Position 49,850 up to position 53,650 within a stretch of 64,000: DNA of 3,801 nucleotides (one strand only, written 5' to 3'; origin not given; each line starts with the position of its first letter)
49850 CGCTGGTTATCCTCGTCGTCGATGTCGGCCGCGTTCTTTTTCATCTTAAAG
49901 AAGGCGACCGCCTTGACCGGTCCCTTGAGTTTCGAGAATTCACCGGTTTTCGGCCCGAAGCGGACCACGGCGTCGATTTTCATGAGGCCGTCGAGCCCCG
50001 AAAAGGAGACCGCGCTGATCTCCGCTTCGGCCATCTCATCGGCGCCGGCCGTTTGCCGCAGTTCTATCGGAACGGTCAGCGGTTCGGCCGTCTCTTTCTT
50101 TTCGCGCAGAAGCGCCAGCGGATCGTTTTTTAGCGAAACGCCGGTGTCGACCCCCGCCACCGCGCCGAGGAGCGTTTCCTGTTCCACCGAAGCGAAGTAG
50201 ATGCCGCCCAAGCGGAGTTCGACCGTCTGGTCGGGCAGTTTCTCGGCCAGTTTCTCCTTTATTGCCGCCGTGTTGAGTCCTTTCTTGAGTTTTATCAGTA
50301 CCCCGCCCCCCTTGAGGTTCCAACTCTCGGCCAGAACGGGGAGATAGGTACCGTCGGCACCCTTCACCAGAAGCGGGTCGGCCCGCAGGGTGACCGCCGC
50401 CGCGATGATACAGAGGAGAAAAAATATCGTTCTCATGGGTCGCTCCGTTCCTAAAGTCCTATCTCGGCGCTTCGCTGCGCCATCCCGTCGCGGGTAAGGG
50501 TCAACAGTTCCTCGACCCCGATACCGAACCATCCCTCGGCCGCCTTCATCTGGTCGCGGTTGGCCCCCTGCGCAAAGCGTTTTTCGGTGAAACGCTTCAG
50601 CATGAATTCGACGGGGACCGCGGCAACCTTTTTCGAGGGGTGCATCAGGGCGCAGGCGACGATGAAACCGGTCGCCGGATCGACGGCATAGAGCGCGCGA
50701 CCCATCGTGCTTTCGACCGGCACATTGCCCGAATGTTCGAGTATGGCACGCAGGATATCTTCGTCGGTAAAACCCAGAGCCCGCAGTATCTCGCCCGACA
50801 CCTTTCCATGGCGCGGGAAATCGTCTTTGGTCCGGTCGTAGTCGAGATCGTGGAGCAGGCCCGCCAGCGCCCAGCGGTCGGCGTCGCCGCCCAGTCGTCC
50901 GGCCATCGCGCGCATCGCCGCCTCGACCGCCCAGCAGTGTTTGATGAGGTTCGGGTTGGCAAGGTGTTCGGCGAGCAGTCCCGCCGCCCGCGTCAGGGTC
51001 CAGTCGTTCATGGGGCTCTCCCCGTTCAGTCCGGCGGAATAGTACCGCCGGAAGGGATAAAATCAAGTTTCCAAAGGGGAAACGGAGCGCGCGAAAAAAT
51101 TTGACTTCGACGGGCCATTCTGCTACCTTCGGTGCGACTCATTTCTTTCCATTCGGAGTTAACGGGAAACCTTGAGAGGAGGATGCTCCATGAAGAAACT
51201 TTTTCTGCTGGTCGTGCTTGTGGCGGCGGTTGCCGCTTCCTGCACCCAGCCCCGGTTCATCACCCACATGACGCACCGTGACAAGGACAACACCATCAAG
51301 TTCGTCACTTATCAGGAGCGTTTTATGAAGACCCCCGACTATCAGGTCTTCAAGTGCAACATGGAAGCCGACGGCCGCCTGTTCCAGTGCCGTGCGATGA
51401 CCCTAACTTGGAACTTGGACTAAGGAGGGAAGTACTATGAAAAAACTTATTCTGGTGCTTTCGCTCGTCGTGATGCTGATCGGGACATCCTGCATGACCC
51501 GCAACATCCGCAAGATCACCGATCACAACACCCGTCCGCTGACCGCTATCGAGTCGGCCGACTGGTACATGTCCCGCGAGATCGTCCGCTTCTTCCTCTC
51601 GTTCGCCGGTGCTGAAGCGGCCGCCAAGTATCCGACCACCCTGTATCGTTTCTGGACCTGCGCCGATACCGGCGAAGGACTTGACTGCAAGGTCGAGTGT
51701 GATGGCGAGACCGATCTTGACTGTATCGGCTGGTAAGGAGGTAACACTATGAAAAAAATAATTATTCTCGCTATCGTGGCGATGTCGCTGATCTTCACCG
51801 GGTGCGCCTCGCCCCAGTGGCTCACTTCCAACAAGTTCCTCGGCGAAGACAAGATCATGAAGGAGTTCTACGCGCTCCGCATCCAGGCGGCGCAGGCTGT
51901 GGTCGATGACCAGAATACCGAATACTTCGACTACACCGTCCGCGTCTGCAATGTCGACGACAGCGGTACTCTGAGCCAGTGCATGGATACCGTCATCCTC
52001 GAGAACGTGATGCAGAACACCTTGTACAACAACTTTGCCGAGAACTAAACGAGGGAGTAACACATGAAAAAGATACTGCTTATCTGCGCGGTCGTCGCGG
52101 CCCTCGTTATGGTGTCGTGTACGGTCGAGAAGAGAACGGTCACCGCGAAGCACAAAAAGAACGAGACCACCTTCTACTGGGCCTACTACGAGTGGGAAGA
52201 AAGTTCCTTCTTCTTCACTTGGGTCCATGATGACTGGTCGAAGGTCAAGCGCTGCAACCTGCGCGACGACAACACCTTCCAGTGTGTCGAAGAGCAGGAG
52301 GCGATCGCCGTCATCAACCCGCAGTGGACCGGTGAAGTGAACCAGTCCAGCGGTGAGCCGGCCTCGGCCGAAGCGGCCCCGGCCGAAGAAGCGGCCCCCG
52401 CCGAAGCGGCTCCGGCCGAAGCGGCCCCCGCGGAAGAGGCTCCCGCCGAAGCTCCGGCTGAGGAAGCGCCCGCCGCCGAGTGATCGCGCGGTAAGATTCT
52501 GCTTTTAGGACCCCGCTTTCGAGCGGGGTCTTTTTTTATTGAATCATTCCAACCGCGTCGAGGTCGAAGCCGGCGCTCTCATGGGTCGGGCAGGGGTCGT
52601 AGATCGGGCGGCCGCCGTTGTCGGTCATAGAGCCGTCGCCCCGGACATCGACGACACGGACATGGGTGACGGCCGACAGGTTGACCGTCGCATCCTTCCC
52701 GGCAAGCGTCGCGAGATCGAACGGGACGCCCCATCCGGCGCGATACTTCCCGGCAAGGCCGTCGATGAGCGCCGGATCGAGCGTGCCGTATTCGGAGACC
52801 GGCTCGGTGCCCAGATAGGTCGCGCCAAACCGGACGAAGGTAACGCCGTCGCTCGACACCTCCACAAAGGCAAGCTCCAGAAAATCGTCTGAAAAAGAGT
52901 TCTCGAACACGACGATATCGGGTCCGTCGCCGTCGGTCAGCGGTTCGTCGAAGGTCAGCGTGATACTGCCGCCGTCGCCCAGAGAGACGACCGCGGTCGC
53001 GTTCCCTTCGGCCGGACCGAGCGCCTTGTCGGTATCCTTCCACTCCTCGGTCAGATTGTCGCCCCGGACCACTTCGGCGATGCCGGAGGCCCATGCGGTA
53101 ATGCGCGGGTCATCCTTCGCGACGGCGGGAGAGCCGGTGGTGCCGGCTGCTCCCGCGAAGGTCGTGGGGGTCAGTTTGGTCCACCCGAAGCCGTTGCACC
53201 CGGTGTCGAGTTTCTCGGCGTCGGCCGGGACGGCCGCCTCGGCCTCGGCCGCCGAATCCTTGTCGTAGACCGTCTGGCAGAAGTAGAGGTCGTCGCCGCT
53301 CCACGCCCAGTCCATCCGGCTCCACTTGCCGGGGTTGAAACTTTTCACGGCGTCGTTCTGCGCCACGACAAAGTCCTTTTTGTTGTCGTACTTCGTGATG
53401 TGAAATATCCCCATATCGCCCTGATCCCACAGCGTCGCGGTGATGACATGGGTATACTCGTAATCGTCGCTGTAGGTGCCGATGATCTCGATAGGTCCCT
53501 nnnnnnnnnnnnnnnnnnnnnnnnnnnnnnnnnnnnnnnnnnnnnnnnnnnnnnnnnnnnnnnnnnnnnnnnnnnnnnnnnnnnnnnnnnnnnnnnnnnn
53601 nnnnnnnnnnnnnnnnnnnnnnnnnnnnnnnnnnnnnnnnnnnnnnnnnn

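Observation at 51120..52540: Operon of four paralogous small lipoproteins with a conserved C-N-x-x-D-x(3-4)-[FL]-x-Q-C disulfide-loop motif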

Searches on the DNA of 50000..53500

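Call 46: search_rna_families(source=window, start=50000, end=53500, threshold=evalue, max_evalue=1)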
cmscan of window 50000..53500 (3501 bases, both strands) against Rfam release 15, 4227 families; matches with E-value up to 1: 3.
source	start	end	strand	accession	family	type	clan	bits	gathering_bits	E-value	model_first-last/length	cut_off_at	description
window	52471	52540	+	RF01772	rnk_pseudo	Cis-reg; leader;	-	30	55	0.026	1-108/108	no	Pseudomonas rnk leader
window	52470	52537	+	RF02837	anti-hemB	Gene; sRNA;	-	20.3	49.5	0.15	1-81/81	no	Burkholderia RNA 7 (anti-hemB)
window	52492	52537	+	RF02399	NsiR1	Gene; sRNA;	-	20.2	39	0.97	1-60/60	no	Nitrogen stress-induced RNA 1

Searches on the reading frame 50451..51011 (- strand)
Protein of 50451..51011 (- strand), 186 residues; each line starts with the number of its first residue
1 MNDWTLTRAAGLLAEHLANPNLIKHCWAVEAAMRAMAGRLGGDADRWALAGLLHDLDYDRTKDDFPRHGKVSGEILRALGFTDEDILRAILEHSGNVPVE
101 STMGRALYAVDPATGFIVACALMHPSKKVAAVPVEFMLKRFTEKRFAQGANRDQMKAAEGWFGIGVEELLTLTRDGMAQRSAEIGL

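Call 3: search_protein_families(library=pfam, proteins=[window:50451-51011:-], max_evalue=1)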
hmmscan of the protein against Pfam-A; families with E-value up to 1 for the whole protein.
window:50451-51011:- (186 aa): 3 families
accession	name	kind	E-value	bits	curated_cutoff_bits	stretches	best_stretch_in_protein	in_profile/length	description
PF01966.28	HD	-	2.5e-13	50.8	22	1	23-99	2-91/116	HD domain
PF08668.18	HDOD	-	0.022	14.7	22.9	1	20-92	93-166/196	HDOD domain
PF22448.1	RepB_primase_C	-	0.11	12.8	26.1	1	76-97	14-35/54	RepB DNA-primase C-terminal helical domain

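Call 4: search_protein_families(library=ncbifam, proteins=[window:50451-51011:-], max_evalue=1)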
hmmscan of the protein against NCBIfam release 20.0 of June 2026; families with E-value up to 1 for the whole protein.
window:50451-51011:- (186 aa): 7 families
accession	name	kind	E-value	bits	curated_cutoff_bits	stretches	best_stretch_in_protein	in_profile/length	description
TIGR00277.1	HDIG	domain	1.3e-11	44.2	27.6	1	20-95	3-83/84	HDIG domain-containing metalloprotein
TIGR00295.1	TIGR00295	hypoth_equivalog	8.7e-05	22.3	172.35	1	20-95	12-89/164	TIGR00295 family protein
NF045665.1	NTPtran_DVU1551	equivalog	9.9e-05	21.5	315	1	9-94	204-288/359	DVU_1551 family NTP transferase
TIGR03319.1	RNase_Y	equivalog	0.00015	20.5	454.35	1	21-110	329-417/514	ribonuclease Y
NF009343.0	PRK12703.1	equivalog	0.00049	19.1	434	1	12-96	178-259/339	tRNA (cytidine(56)-2'-O)-methyltransferase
TIGR00488.1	TIGR00488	equivalog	0.0011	18.8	70.15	1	20-60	7-47/173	bis(5'-nucleosyl)-tetraphosphatase (symmetrical) YqeK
NF005519.0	PRK07152.1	equivalog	0.016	14.2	315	1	13-56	189-231/361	nicotinate-nucleotide adenylyltransferase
